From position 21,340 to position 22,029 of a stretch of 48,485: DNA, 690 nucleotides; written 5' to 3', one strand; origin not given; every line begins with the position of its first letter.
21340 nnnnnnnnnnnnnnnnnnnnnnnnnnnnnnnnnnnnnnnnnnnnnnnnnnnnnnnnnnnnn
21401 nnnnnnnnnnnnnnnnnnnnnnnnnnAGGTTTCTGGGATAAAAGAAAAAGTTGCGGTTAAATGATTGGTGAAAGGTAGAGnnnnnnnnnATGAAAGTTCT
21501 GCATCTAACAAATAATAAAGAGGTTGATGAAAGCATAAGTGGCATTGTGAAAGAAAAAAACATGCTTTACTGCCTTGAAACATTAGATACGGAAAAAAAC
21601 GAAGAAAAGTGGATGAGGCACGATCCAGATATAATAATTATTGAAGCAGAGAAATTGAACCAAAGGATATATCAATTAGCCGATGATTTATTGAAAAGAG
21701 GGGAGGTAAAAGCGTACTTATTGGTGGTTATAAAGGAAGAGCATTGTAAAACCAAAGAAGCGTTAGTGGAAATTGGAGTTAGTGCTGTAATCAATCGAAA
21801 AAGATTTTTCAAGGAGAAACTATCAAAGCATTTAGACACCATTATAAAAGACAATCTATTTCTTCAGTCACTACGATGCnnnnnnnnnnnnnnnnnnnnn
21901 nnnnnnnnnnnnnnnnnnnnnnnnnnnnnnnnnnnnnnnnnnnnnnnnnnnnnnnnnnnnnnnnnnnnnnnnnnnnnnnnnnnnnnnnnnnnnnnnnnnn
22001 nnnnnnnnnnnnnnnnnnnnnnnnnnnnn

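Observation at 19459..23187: Cytoplasmic phosphorelay feeding a receiver-GGDEF-hemerythrin protein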

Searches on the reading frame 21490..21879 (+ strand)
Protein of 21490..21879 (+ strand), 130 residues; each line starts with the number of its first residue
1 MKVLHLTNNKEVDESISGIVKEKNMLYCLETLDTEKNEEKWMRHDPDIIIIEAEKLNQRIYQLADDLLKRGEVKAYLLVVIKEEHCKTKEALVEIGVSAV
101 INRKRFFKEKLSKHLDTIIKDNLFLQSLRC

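Call 43: search_protein_families(library=pfam, proteins=[window:21490-21879:+], max_evalue=0.01)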
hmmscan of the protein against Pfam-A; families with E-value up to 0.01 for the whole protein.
window:21490-21879:+ (130 aa): 0 families

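Call 56: search_protein_representatives(protein=window:21490-21879:+)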
Query: 130 residues. Proteins with E-value up to 0.001 (for the whole library): 1; up to 1e-10: 1; up to 1e-30: 1. The best 1 are listed.
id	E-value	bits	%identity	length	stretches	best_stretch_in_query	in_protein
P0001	1.7e-75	267.0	100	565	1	1-130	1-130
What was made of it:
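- Tried and rejected: There is no Pfam hit (call 43), and phmmer against 1.84 billion representatives finds only the protein itself (call 56).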
